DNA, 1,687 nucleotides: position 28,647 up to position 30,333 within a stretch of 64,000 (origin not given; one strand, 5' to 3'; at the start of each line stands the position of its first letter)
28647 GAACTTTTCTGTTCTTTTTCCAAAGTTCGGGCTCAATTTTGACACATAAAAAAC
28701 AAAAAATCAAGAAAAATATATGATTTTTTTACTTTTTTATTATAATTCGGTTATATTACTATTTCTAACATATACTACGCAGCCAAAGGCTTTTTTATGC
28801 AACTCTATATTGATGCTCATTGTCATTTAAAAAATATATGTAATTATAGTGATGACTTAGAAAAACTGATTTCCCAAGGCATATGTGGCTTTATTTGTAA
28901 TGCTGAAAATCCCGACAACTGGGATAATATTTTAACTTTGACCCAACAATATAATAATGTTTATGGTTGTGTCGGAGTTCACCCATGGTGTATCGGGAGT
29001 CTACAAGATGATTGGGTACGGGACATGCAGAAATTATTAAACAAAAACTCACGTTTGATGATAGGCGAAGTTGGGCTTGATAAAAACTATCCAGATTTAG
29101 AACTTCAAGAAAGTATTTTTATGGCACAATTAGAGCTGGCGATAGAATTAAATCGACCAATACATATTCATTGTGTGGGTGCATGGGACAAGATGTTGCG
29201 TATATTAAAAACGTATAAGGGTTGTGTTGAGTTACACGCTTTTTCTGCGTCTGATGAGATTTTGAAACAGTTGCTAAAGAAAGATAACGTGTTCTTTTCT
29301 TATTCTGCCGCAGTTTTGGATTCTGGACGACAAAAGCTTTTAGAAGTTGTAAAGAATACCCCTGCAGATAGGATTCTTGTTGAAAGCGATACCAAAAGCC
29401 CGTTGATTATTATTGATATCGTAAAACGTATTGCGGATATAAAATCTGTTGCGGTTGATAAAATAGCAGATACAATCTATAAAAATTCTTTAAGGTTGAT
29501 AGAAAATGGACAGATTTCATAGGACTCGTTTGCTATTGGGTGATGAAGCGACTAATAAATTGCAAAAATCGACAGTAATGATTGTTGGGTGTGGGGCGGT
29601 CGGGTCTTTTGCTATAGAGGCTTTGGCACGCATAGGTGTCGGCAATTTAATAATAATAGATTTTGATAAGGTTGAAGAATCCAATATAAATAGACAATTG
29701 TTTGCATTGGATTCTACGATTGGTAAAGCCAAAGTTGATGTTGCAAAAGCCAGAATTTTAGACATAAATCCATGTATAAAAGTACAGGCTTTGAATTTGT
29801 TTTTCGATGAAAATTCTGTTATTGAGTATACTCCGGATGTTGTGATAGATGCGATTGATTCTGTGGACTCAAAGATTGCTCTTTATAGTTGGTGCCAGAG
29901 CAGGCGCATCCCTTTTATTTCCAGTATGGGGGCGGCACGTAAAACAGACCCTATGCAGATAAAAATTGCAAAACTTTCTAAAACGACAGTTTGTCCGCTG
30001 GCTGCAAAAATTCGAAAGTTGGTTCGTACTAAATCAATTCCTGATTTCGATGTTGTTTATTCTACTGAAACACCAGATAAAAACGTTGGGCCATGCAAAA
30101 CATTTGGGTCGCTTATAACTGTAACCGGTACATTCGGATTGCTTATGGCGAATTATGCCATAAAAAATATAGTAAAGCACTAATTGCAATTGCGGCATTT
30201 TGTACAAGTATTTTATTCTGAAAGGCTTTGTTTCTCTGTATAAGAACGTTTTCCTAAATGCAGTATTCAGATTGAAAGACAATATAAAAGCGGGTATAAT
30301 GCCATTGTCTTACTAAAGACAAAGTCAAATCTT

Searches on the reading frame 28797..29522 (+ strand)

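Call 89: search_protein_families(library=pfam, proteins=[window:28797-29522:+], max_evalue=0.001)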
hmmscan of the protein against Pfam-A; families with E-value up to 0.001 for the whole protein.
window:28797-29522:+ (241 aa): 1 family
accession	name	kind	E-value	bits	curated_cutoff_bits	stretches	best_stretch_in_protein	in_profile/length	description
PF01026.27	TatD_DNase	-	9.6e-48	163.2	27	1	5-235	1-252/253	TatD related DNase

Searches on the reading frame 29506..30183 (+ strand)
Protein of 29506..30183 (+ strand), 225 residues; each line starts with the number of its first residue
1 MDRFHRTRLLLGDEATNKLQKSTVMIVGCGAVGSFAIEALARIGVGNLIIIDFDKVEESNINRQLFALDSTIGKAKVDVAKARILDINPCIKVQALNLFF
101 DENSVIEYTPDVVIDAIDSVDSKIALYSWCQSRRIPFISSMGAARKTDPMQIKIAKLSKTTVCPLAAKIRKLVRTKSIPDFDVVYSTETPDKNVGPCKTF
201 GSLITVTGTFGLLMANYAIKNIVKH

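Call 89: search_protein_families(library=pfam, proteins=[window:29506-30183:+], max_evalue=0.001)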
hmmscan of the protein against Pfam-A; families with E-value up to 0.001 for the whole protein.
window:29506-30183:+ (225 aa): 1 family
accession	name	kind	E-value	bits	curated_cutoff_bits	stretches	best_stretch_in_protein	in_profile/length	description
PF00899.27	ThiF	-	2.9e-46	158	28.1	1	10-225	9-205/238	ThiF family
